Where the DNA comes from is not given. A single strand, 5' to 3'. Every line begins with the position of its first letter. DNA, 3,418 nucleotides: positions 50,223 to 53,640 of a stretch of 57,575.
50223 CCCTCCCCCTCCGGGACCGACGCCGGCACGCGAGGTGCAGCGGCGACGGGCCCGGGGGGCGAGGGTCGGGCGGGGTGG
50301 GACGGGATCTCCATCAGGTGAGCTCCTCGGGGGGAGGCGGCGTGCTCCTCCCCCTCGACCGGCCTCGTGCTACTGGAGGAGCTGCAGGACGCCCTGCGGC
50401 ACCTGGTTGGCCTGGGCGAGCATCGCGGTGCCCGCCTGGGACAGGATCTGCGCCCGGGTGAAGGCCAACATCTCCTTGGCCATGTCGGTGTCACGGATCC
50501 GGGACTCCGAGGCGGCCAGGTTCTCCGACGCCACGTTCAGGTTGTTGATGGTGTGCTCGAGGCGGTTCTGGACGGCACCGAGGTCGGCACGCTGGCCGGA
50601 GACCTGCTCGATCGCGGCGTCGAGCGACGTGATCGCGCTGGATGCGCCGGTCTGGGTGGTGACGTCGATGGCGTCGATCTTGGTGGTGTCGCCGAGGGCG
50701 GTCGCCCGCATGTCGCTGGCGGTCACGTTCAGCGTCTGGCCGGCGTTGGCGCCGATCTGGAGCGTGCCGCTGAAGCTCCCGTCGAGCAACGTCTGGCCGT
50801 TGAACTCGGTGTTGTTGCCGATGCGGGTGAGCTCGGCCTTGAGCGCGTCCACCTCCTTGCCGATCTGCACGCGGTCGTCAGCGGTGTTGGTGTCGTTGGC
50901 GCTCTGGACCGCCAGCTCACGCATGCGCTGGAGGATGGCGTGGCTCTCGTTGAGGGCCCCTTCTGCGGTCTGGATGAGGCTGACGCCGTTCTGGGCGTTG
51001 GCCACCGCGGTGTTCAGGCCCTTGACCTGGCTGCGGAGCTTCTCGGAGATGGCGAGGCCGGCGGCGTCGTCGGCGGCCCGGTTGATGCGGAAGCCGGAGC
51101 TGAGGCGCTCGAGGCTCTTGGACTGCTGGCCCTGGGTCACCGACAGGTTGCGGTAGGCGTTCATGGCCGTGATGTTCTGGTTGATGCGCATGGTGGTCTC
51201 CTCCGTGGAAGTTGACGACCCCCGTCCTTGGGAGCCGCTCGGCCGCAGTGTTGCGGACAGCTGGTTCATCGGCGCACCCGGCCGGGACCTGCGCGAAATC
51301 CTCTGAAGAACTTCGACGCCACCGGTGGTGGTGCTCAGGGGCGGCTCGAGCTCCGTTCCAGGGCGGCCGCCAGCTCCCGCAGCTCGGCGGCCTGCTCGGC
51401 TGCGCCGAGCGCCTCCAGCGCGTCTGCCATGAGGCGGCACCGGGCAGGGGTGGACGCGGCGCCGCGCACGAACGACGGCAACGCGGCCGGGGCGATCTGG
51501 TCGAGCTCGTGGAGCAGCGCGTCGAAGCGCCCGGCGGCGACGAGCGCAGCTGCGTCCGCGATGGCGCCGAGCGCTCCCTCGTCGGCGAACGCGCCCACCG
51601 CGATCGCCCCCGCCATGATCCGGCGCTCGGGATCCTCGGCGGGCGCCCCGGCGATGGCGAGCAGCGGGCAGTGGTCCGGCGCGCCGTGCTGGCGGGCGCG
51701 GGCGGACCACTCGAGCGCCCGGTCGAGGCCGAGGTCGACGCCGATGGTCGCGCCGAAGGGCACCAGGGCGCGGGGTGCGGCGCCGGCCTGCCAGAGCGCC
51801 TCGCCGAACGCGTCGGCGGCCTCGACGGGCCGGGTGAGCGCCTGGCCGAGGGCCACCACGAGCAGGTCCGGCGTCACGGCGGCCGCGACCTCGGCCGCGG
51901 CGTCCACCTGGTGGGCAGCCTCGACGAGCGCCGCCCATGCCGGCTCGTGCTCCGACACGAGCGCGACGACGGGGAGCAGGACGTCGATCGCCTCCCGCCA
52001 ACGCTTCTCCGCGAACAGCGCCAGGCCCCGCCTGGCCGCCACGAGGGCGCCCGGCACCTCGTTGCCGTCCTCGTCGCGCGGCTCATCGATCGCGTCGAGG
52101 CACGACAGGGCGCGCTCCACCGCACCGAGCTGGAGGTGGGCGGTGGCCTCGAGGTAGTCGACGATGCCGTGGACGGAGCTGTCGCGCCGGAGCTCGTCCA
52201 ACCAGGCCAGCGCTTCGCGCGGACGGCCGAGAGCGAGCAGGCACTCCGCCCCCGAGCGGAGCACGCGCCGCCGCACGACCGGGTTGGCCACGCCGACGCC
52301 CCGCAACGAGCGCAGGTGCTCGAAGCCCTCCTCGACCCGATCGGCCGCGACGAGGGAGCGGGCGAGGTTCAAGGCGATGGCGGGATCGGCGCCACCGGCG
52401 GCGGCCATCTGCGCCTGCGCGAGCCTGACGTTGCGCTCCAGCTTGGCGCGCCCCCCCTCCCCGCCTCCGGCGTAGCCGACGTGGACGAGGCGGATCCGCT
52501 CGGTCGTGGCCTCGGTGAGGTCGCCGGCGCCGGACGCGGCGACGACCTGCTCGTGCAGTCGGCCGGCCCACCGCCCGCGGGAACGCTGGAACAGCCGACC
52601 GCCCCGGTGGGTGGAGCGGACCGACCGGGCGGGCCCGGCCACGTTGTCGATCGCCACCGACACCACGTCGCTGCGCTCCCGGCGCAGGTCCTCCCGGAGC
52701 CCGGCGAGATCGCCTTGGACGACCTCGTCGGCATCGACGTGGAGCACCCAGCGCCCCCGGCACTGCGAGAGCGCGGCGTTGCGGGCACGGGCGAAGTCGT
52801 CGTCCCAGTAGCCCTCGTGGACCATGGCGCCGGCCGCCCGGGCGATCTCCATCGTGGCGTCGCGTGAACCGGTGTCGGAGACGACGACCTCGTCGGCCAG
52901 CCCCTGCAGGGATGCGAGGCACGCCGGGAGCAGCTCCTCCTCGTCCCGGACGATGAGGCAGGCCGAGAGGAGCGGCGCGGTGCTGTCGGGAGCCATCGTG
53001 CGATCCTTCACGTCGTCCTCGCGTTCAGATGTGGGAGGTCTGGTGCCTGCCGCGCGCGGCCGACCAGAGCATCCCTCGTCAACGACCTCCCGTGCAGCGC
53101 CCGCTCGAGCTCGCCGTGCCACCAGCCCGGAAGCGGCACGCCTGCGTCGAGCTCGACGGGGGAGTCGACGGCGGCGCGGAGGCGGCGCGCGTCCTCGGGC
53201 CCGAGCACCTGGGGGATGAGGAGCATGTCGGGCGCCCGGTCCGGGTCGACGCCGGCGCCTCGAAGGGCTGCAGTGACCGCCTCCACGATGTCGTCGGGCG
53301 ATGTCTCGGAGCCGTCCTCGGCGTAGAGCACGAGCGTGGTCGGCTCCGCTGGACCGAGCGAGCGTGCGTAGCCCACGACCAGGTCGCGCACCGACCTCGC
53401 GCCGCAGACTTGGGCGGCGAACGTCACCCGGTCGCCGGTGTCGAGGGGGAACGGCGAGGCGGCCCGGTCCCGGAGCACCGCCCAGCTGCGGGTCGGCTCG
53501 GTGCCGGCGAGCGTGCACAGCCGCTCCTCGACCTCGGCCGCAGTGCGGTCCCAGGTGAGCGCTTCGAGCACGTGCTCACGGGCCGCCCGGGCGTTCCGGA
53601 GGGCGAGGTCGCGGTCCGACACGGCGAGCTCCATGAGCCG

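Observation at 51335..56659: Flagellin-modification island between fliA and fliC: methyltransferase, 942-aa double GT4 and GT2-TPR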

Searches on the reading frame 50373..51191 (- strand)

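Call 5: search_protein_families(library=pfam, proteins=[window:50373-51191:-], max_evalue=0.01)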
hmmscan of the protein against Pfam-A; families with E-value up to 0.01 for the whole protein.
window:50373-51191:- (273 aa): 2 families
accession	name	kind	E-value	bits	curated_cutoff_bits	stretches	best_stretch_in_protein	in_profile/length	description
PF00669.25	Flagellin_N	-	2e-44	151.4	26.6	1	3-140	1-138/139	Bacterial flagellin N-terminal helical region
PF00700.27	Flagellin_C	-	2.8e-30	104.9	23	1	188-272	2-86/86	Bacterial flagellin C-terminal helical region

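Call 6: search_protein_families(library=ncbifam, proteins=[window:50373-51191:-], max_evalue=0.01)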
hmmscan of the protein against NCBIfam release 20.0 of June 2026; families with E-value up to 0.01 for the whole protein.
window:50373-51191:- (273 aa): 29 families (the best 25 are shown)
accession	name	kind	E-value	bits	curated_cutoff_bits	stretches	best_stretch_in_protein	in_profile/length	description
NF009448.0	PRK12806.1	equivalog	1.9e-96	323.8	531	2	3-168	5-171/475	flagellin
NF009446.0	PRK12804.1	subfamily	9.5e-94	314.2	352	1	1-272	1-300/301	flagellin Hag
NF006466.0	PRK08869.1-1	subfamily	1.1e-86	291.7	426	2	2-164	4-167/377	flagellin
NF006467.0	PRK08869.1-2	subfamily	2.1e-86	290.5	443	2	3-169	5-173/400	flagellin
NF009444.0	PRK12802.1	equivalog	6.9e-84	281.7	332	1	2-273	4-282/282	flagellin domain-containing protein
NF006468.0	PRK08869.1-3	subfamily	8.4e-84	281.8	436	2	2-164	4-167/378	polar flagellin E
NF006469.0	PRK08869.1-4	equivalog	6.1e-80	269.4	627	2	2-166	4-169/377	flagellin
NF005294.0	PRK06819.1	subfamily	8.3e-72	242.8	387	2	3-166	5-168/376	FliC/FljB family flagellin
NF009449.0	PRK12807.1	subfamily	1e-67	228.7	347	1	1-273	1-287/287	flagellin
NF009450.0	PRK12808.1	equivalog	9e-65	220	476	2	1-145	1-145/476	flagellin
NF005953.0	PRK08026.1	subfamily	3.5e-64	218.3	619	2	3-167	5-169/548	FliC/FljB family flagellin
NF006470.0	PRK08869.1-5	equivalog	1.2e-62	212.3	423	2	3-167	4-170/388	flagellin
NF038071.1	lat_flg_LafA_2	exception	1.5e-62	211.6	365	1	3-272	5-283/284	lateral flagellin LafA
NF010115.0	PRK13588.1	subfamily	2.1e-58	198.6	503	2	2-163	4-166/514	flagellin B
NF009445.0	PRK12803.1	equivalog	3.3e-56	190.9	450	2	1-136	1-136/335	flagellin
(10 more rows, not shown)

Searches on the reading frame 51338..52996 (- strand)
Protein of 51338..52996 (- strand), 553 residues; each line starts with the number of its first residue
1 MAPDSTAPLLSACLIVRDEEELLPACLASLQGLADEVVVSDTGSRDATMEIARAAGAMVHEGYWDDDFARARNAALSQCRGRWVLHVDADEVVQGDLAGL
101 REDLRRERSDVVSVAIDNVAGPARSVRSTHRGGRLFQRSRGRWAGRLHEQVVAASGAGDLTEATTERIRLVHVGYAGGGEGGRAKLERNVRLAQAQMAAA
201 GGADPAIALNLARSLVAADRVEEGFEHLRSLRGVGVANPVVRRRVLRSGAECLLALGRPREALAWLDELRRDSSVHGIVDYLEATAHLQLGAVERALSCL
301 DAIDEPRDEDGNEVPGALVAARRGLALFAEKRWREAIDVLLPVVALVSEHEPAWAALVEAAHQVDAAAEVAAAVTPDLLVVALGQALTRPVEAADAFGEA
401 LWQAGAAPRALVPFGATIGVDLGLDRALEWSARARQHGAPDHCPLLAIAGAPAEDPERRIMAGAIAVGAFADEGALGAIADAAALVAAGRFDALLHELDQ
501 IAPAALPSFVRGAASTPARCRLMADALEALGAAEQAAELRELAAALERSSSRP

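Call 5: search_protein_families(library=pfam, proteins=[window:51338-52996:-], max_evalue=0.01)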
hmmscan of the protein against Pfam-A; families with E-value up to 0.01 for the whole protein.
window:51338-52996:- (553 aa): 4 families
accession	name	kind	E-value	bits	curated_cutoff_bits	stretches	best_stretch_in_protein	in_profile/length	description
PF00535.33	Glycos_transf_2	-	8.3e-15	55.6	23.3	1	11-131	1-130/168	Glycosyl transferase family 2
PF13704.12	Glyco_tranf_2_4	-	4.4e-07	30.8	27.5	1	17-93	1-84/98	Glycosyl transferase family 2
PF12895.13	ANAPC3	-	8.1e-05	23.3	27.2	0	250-302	30-81/82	Anaphase-promoting complex, cyclosome, subunit 3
PF13432.12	TPR_16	-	0.0061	17.4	32.7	1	253-303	7-57/65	Tetratricopeptide repeat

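Call 6: search_protein_families(library=ncbifam, proteins=[window:51338-52996:-], max_evalue=0.01)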
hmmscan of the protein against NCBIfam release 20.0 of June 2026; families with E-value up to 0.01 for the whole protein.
window:51338-52996:- (553 aa): 7 families
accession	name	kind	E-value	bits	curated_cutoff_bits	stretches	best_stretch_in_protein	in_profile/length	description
TIGR04195.1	S_glycosyl_SunS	equivalog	4.3e-13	48.9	350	1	6-217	55-265/421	SunS family peptide S-glycosyltransferase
TIGR04283.1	glyco_like_mftF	equivalog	1.8e-06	27.7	182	1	16-98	7-90/221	TIGR04283 family arsenosugar biosynthesis glycosyltransferase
NF010496.0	PRK13915.1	equivalog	1.6e-05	24.2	262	1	30-61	57-90/307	glucosyl-3-phosphoglycerate synthase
NF041875.1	EPS_EpsD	equivalog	0.00031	20.3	370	1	34-112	30-111/325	exopolysaccharide biosynthesis glycosyltransferase EpsD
NF007482.0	PRK10073.1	equivalog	0.0017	17.4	423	1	6-97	4-102/334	glycosyltransferase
NF041391.1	DPhHxTase_Halo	equivalog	0.0056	15.7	375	0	35-127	25-113/213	dolichyl-phosphate hexose transferase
TIGR04182.1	glyco_TIGR04182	equivalog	0.0097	15.3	325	0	35-95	28-87/293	S-layer glycoprotein N-glycosyltransferase AglJ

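Call 11: find_homologous_proteins(query=window:51338-52996:-)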
Query window:51338-52996:- (553 aa): 294 proteins with E <= 0.001 among 8000 candidates; the best 120 are listed.
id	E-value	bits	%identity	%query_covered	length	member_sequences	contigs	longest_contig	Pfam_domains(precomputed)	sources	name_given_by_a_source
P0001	0.0e+0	1160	100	100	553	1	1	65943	PF00535.33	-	-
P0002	0.0e+0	1036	89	100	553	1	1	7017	PF00535.33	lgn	-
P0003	0.0e+0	1023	87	100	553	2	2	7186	PF00535.33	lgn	-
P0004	2.3e-128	447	47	97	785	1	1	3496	PF14559.13,PF10111.15,PF13641.13,PF00535.33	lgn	-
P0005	1.8e-127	445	47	97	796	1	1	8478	PF10111.15,PF13641.13,PF00535.33,PF02709.21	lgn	-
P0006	7.8e-127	442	47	97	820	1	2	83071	PF10111.15,PF13641.13,PF13424.13,PF00535.33,PF07719.24,PF02709.21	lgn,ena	-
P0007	5.0e-125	436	46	97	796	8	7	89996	PF10111.15,PF13641.13,PF00535.33,PF02709.21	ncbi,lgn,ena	-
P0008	4.5e-123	430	46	97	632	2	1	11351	PF10111.15,PF00535.33,PF02709.21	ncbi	ncbi:MAG: glycosyltransferase, partial [Acidimicrobiales bacterium]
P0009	5.8e-123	430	46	97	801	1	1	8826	PF10111.15,PF13641.13,PF00535.33,PF02709.21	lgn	-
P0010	2.2e-122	428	45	97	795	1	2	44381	PF13632.13,PF10111.15,PF13641.13,PF00535.33,PF02709.21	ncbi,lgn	-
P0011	6.7e-122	426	46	96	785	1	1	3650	PF10111.15,PF13641.13,PF00535.33,PF07719.24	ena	-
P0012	1.3e-121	425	47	98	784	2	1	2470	PF10111.15,PF13641.13,PF00535.33,PF07719.24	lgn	-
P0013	3.4e-120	421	48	97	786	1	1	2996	PF13632.13,PF10111.15,PF13641.13,PF00535.33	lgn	-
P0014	7.2e-119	416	46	97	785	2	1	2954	PF10111.15,PF13641.13,PF00535.33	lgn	-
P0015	2.4e-118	414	45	97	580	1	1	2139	PF13424.13,PF00535.33,PF07719.24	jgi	jgi:hypothetical protein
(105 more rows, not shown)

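Call 18: search_solved_structures(query=window:51338-52996:-, max_evalue=0.01, show_alignments=2)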
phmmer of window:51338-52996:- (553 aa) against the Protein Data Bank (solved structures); distinct sequences matched with E-value up to 0.01: 13.
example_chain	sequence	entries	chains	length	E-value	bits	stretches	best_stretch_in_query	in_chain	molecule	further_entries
22ao_A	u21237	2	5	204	4e-25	91.9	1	2-196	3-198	GmaR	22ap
7msp_A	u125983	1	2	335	3.5e-11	45.9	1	5-230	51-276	SPbeta prophage-derived glycosyltransferase SunS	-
7msn_A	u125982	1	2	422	4.5e-11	45.5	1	5-230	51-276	SPbeta prophage-derived glycosyltransferase SunS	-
7msk_A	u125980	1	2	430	7e-11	44.9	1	8-206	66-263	Glyco_trans_2-like domain-containing protein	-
5orq_A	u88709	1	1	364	2.1e-10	43.3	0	180-303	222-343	cPPR-Telo1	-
5orm_A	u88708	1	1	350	8.4e-10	41.3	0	181-303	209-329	cPPR-Telo1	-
4wsl_A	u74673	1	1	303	1.6e-08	37.1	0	181-302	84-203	Pentatricopeptide repeat protein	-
4pjq_A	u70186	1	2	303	3e-08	36.2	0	181-303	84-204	Pentatricopeptide repeat protein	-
4wn4_A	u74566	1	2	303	3.5e-08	36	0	211-304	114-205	Pentatricopeptide repeat protein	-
4pjr_A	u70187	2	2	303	4.3e-08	35.7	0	182-302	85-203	Pentatricopeptide repeat protein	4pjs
6een_A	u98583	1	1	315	2.1e-05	26.8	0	185-301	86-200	Designer Pentatricopeptide Protein dPPR10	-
6een_B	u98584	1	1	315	2.4e-05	26.6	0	184-299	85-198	Designer Pentatricopeptide Protein dPPR10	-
6een_C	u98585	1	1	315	5.3e-05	25.5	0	185-301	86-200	Designer Pentatricopeptide Protein dPPR10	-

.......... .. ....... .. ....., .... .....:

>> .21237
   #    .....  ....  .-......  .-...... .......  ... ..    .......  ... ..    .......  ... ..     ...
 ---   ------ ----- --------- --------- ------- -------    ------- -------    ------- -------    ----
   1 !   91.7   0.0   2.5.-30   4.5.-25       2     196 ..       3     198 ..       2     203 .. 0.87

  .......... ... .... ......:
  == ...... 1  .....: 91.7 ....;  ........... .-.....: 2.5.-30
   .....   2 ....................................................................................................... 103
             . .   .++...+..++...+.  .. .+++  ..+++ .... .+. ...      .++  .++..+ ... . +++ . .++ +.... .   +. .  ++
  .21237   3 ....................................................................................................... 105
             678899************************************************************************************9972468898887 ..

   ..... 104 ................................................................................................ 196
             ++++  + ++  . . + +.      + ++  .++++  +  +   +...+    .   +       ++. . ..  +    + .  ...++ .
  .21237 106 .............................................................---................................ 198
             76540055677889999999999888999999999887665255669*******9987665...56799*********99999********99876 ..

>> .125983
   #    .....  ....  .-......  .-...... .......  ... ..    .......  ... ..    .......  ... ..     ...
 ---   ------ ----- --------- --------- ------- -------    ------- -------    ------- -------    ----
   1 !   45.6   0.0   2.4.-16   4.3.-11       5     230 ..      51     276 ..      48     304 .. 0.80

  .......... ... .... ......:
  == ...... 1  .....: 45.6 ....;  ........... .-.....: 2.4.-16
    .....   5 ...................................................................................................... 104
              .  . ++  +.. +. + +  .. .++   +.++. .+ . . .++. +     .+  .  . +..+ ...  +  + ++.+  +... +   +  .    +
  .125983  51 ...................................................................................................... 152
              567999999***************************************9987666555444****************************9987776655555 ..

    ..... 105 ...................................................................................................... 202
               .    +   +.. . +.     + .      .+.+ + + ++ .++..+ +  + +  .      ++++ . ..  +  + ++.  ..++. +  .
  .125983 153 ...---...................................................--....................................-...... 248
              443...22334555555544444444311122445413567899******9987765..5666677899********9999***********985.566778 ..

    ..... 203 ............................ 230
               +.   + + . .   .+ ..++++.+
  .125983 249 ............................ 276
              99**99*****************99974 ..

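Call 58: predict_structure(alignment_id=A2)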
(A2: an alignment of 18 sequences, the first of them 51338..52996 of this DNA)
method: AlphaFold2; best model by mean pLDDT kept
length: 553 residues; sequences in the alignment: 18
mean_pLDDT: 91.3   pTM: 0.83
mean pLDDT of the five models: 91.3, 90.7, 90.1, 89.7, 88.5
residues with pLDDT >= 90: 419; 70-90: 108; 50-70: 18; < 50: 8
segments of 3 or more residues with pLDDT < 50: 1-4, 551-553
pLDDT, mean of each block of 10 residues (from residue 1): 66 92 94 93 90 94 78 91 94 94 94 90 77 93 80 86 93 64 79 89 87 92 97 90 96 97 97 93 97 97 90 91 97 98 88 96 98 93 96 98 95 95 96 94 95 96 97 94 95 96 96 94 95 94 84 43
secondary structure, 60 per line:
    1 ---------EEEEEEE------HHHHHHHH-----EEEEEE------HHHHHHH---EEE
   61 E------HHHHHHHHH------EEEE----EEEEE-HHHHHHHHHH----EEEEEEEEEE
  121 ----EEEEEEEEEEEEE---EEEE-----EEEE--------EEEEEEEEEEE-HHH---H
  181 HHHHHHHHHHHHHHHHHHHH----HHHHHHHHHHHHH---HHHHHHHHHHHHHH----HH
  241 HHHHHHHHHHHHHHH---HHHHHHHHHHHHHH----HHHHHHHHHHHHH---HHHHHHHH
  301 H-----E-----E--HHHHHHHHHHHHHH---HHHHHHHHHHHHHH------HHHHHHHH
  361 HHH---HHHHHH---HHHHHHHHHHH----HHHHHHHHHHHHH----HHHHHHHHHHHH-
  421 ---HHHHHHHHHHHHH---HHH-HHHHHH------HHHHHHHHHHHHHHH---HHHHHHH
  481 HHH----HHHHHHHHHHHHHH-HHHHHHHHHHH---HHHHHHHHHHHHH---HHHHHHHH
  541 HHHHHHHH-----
elements in order: E10-16 H23-30 E36-41 H48-54 E58-61 H68-76 E83-86 E91-95 H97-106 E111-120 E125-137 E141-144 E150-153 E162-172 H180-200 H205-217 H221-234 H239-255 H259-272 H277-289 H293-301 H316-329 H333-346 H353-363 H367-372 H376-386 H391-403 H408-419 H424-436 H444-449 H456-470 H474-483 H488-501 H503-513 H517-529 H533-548

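Call 61: fold_search(model_id=the predicted structure, library=pdb)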
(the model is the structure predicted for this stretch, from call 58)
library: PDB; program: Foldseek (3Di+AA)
matches with E <= 10: 1694; with E <= 0.001: 256
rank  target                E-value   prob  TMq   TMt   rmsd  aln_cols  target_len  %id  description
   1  7msn_A                2.0e-14  1.00  0.45  0.58  13.6       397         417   17  SunS glycosin S-glycosyltransferase (released 2022-04-13)
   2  7msp_B                2.5e-14  1.00  0.45  0.72   3.4       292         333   20  SunS glycosin S-glycosyltransferase (released 2022-04-13)
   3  7msp_A                4.8e-14  1.00  0.45  0.72   3.5       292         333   20  SunS glycosin S-glycosyltransferase (released 2022-04-13)
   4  7msk_A                9.0e-14  1.00  0.44  0.57  12.2       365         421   18  ThuS glycosin S-glycosyltransferase (released 2022-04-13)
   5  7msn_B                9.9e-14  1.00  0.45  0.59  14.3       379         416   17  SunS glycosin S-glycosyltransferase (released 2022-04-13)
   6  7msk_B                1.3e-13  1.00  0.46  0.58  13.2       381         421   17  ThuS glycosin S-glycosyltransferase (released 2022-04-13)
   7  9omh_D                5.2e-07  1.00  0.25  0.48  10.7       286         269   15  WrtF fucosyltransferase - Apo (released 2025-10-29)
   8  9omj_A                6.5e-07  1.00  0.26  0.50  11.1       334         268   16  WrtF fucosyltransferase - GDP-beta-L-fucose (released 2025-10-29)
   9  9oml_B                7.8e-07  1.00  0.26  0.48  10.5       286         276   14  WrtF fucosyltransferase - acetylated trisaccharide acceptor (released 2025-10-29)
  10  9omh_A                7.8e-07  1.00  0.26  0.47  11.2       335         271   15  WrtF fucosyltransferase - Apo (released 2025-10-29)
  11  9omn_B                1.1e-06  1.00  0.25  0.47  11.6       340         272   16  WrtF fucosyltransferase - GDP-2-deoxy-2-fluoro-beta-L-fucose (released 2025-10-29)
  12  6p61_B                1.2e-06  1.00  0.25  0.66   4.0       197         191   18  Structure of a Glycosyltransferase from Leptospira borgpetersenii serovar Hardjo-bovis (strain JB197) (released 2019-07-10)
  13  9omi_A                1.3e-06  1.00  0.25  0.48  10.4       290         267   14  WrtF fucosyltransferase - GDP (released 2025-10-29)
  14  6p61_C                1.4e-06  1.00  0.24  0.64   4.6       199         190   16  Structure of a Glycosyltransferase from Leptospira borgpetersenii serovar Hardjo-bovis (strain JB197) (released 2019-07-10)
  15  6eou                  2.4e-06  1.00  0.33  0.49  11.1       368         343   14  O-GlcNAc transferase TPR domain with the intellectual disability associated mutation L254F (released 2018-05-09)
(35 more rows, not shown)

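Call 77: search_solved_structures(query=A2, max_evalue=0.01)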
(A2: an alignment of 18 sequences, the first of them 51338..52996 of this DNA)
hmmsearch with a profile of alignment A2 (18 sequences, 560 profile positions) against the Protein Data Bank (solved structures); distinct sequences matched with E-value up to 0.01: 63 (the best 60 are shown).
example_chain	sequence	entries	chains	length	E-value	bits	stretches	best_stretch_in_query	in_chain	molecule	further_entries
22ao_A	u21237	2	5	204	2.6e-47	165.2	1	8-207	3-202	GmaR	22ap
6een_C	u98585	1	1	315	1.2e-27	100.3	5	203-312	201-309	Designer Pentatricopeptide Protein dPPR10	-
7msn_A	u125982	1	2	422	8.8e-27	97.4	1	9-250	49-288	SPbeta prophage-derived glycosyltransferase SunS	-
7msp_A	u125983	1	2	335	1.2e-26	97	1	9-244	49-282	SPbeta prophage-derived glycosyltransferase SunS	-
6een_B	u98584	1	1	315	4.3e-25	91.9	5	204-312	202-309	Designer Pentatricopeptide Protein dPPR10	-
5orq_A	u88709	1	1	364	1.4e-24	90.2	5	216-312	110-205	cPPR-Telo1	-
5orm_A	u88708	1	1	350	3.8e-24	88.7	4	219-312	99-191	cPPR-Telo1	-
6een_D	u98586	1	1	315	5.9e-24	88.1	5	206-312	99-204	Designer Pentatricopeptide Protein dPPR10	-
6een_A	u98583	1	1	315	8.9e-24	87.5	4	203-312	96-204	Designer Pentatricopeptide Protein dPPR10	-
7msk_A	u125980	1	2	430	2.7e-19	72.7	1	21-224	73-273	Glyco_trans_2-like domain-containing protein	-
4wsl_A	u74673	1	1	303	3.8e-18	68.9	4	222-312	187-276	Pentatricopeptide repeat protein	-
5i9h_A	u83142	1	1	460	1.3e-17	67.1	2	218-310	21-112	pentatricopeptide repeat protein dPPR-U8G2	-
5i9d_A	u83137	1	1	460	2.4e-17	66.3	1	218-310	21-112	pentatricopeptide repeat protein dPPR-U8A2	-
5i9g_C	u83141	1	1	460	2.9e-17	66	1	218-310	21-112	pentatricopeptide repeat protein dPPR-U8C2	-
5i9f_A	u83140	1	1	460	3e-17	66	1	218-310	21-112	pentatricopeptide repeat protein dPPR-U10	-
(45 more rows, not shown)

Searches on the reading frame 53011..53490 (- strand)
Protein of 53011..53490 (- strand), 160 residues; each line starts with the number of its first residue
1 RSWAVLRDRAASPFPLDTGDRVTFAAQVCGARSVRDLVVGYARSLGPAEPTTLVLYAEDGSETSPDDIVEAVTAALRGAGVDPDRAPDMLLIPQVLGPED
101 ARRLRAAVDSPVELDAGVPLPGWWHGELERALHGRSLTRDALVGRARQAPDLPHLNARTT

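Call 66: search_protein_families(library=pfam, proteins=[window:53011-53490:-], max_evalue=1)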
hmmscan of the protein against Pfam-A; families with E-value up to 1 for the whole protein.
seq(160 aa): 3 families
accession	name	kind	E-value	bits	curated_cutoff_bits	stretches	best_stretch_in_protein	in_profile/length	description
PF20960.2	Bag6_BAGS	-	0.12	13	22.9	1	70-90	7-27/53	Bag6, BAG-similar domain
PF11836.14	Phage_TAC_11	-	0.13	12.7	27.8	1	44-86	28-68/96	Phage tail tube protein, GTA-gp10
PF22465.2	Spike_JR2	-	0.19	12.1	26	1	96-115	16-35/76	Spike protein P1, second jelly-roll domain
